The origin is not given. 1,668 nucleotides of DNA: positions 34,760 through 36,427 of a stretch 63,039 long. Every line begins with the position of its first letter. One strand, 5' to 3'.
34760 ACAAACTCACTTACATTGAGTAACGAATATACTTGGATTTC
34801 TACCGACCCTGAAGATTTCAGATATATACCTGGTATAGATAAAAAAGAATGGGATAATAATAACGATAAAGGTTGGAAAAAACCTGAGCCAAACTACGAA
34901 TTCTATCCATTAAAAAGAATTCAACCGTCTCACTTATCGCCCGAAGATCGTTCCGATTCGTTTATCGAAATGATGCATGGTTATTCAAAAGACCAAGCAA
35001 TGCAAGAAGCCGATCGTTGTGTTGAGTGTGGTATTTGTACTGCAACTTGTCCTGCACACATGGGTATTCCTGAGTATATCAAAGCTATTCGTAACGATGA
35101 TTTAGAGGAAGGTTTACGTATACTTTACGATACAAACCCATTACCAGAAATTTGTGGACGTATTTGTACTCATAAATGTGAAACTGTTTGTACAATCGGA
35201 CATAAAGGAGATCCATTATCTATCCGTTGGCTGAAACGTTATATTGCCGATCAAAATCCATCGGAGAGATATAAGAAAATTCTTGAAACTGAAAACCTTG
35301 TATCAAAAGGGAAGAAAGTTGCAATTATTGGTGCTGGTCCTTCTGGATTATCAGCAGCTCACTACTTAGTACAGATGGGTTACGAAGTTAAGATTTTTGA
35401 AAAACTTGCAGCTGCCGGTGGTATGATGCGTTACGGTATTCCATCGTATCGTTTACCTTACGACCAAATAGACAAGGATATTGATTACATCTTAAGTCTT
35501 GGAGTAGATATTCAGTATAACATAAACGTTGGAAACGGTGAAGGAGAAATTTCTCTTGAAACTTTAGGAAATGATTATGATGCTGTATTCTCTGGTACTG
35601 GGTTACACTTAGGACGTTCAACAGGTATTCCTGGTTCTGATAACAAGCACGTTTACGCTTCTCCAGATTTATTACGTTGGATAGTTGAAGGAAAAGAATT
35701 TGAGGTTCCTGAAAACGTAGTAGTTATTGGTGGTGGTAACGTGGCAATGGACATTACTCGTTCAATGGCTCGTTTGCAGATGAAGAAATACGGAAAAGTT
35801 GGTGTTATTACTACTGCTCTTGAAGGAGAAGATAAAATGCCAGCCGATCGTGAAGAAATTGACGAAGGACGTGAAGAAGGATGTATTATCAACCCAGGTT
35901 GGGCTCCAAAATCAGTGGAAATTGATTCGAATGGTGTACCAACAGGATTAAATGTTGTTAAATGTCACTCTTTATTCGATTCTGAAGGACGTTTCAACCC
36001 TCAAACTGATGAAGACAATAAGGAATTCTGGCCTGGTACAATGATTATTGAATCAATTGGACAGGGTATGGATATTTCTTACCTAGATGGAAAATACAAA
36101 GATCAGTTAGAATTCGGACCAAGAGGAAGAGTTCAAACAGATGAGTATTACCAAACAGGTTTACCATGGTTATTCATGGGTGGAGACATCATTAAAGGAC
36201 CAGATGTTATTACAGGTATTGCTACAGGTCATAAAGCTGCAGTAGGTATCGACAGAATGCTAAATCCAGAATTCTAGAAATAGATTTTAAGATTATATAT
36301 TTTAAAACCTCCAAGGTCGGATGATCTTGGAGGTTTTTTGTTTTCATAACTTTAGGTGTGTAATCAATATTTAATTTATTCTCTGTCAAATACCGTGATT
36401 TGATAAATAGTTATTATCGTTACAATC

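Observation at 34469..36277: Ferredoxin-like N subunit fused to a GltD/SudA/NfnB-type NAD(P)H flavoprotein, suggesting a built-in pyridine-nucleotide module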

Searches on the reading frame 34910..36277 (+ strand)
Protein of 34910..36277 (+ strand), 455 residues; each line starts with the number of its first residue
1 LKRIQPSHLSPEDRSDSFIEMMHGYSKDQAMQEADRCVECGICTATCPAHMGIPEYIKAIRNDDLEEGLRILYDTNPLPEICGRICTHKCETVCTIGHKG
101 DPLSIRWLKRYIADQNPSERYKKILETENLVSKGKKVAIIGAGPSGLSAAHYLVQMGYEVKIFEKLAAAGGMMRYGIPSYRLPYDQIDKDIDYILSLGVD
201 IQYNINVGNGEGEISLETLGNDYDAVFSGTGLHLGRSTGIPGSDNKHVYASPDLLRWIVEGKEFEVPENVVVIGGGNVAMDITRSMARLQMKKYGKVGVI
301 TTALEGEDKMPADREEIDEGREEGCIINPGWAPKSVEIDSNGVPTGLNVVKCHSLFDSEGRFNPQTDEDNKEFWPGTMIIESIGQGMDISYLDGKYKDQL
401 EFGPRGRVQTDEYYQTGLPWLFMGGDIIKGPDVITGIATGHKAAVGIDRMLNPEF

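Call 14: search_solved_structures(query=window:34910-36277:+, max_evalue=1e-30, show_alignments=5)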
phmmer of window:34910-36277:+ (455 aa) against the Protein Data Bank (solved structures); distinct sequences matched with E-value up to 1e-30: 12.
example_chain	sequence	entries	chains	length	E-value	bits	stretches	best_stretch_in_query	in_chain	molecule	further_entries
4ylf_B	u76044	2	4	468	8.1e-70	239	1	8-452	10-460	Dihydropyrimidine dehydrogenase subunit A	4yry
9n5u_A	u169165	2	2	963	4.2e-67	230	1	9-451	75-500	NfnA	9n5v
5jca_L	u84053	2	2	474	1.3e-66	228.4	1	9-454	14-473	NADH-dependent Ferredoxin:NADP Oxidoreductase (NfnI) subunit alpha | NADH-dependent Ferredoxin:NADP Oxidoreductase subunit alpha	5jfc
5vj7_A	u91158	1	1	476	7.8e-64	219.2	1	8-452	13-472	Oxidoreductase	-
9bov_A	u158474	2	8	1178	4.6e-61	210.1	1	42-451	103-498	Molybdopterin oxidoreductase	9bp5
8oh5_C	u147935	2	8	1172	1.7e-57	198.4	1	39-452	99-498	Formate dehydrogenase-O, major subunit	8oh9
6s6s_G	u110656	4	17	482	8.4e-46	159.8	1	11-448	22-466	Glutamate synthase [NADPH] small chain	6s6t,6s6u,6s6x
2vdc_G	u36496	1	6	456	1.1e-44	156.1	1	18-448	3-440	GLUTAMATE SYNTHASE [NADPH] SMALL CHAIN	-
7mfm_I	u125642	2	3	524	3.3e-36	128.1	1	1-451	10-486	Glutamate synthase (NADPH) small chain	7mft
7m31_A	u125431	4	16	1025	1.6e-33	119.3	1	17-444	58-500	Dihydropyrimidine dehydrogenase [NADP(+)]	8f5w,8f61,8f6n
1gt8_A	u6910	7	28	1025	1.6e-33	119.3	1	17-444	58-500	DIHYDROPYRIMIDINE DEHYDROGENASE | Dihydropyrimidine dehydrogenase [NADP(+)]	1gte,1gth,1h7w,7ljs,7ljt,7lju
1h7x_A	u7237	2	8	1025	1.6e-33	119.3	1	17-444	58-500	DIHYDROPYRIMIDINE DEHYDROGENASE | Dihydropyrimidine dehydrogenase [NADP(+)]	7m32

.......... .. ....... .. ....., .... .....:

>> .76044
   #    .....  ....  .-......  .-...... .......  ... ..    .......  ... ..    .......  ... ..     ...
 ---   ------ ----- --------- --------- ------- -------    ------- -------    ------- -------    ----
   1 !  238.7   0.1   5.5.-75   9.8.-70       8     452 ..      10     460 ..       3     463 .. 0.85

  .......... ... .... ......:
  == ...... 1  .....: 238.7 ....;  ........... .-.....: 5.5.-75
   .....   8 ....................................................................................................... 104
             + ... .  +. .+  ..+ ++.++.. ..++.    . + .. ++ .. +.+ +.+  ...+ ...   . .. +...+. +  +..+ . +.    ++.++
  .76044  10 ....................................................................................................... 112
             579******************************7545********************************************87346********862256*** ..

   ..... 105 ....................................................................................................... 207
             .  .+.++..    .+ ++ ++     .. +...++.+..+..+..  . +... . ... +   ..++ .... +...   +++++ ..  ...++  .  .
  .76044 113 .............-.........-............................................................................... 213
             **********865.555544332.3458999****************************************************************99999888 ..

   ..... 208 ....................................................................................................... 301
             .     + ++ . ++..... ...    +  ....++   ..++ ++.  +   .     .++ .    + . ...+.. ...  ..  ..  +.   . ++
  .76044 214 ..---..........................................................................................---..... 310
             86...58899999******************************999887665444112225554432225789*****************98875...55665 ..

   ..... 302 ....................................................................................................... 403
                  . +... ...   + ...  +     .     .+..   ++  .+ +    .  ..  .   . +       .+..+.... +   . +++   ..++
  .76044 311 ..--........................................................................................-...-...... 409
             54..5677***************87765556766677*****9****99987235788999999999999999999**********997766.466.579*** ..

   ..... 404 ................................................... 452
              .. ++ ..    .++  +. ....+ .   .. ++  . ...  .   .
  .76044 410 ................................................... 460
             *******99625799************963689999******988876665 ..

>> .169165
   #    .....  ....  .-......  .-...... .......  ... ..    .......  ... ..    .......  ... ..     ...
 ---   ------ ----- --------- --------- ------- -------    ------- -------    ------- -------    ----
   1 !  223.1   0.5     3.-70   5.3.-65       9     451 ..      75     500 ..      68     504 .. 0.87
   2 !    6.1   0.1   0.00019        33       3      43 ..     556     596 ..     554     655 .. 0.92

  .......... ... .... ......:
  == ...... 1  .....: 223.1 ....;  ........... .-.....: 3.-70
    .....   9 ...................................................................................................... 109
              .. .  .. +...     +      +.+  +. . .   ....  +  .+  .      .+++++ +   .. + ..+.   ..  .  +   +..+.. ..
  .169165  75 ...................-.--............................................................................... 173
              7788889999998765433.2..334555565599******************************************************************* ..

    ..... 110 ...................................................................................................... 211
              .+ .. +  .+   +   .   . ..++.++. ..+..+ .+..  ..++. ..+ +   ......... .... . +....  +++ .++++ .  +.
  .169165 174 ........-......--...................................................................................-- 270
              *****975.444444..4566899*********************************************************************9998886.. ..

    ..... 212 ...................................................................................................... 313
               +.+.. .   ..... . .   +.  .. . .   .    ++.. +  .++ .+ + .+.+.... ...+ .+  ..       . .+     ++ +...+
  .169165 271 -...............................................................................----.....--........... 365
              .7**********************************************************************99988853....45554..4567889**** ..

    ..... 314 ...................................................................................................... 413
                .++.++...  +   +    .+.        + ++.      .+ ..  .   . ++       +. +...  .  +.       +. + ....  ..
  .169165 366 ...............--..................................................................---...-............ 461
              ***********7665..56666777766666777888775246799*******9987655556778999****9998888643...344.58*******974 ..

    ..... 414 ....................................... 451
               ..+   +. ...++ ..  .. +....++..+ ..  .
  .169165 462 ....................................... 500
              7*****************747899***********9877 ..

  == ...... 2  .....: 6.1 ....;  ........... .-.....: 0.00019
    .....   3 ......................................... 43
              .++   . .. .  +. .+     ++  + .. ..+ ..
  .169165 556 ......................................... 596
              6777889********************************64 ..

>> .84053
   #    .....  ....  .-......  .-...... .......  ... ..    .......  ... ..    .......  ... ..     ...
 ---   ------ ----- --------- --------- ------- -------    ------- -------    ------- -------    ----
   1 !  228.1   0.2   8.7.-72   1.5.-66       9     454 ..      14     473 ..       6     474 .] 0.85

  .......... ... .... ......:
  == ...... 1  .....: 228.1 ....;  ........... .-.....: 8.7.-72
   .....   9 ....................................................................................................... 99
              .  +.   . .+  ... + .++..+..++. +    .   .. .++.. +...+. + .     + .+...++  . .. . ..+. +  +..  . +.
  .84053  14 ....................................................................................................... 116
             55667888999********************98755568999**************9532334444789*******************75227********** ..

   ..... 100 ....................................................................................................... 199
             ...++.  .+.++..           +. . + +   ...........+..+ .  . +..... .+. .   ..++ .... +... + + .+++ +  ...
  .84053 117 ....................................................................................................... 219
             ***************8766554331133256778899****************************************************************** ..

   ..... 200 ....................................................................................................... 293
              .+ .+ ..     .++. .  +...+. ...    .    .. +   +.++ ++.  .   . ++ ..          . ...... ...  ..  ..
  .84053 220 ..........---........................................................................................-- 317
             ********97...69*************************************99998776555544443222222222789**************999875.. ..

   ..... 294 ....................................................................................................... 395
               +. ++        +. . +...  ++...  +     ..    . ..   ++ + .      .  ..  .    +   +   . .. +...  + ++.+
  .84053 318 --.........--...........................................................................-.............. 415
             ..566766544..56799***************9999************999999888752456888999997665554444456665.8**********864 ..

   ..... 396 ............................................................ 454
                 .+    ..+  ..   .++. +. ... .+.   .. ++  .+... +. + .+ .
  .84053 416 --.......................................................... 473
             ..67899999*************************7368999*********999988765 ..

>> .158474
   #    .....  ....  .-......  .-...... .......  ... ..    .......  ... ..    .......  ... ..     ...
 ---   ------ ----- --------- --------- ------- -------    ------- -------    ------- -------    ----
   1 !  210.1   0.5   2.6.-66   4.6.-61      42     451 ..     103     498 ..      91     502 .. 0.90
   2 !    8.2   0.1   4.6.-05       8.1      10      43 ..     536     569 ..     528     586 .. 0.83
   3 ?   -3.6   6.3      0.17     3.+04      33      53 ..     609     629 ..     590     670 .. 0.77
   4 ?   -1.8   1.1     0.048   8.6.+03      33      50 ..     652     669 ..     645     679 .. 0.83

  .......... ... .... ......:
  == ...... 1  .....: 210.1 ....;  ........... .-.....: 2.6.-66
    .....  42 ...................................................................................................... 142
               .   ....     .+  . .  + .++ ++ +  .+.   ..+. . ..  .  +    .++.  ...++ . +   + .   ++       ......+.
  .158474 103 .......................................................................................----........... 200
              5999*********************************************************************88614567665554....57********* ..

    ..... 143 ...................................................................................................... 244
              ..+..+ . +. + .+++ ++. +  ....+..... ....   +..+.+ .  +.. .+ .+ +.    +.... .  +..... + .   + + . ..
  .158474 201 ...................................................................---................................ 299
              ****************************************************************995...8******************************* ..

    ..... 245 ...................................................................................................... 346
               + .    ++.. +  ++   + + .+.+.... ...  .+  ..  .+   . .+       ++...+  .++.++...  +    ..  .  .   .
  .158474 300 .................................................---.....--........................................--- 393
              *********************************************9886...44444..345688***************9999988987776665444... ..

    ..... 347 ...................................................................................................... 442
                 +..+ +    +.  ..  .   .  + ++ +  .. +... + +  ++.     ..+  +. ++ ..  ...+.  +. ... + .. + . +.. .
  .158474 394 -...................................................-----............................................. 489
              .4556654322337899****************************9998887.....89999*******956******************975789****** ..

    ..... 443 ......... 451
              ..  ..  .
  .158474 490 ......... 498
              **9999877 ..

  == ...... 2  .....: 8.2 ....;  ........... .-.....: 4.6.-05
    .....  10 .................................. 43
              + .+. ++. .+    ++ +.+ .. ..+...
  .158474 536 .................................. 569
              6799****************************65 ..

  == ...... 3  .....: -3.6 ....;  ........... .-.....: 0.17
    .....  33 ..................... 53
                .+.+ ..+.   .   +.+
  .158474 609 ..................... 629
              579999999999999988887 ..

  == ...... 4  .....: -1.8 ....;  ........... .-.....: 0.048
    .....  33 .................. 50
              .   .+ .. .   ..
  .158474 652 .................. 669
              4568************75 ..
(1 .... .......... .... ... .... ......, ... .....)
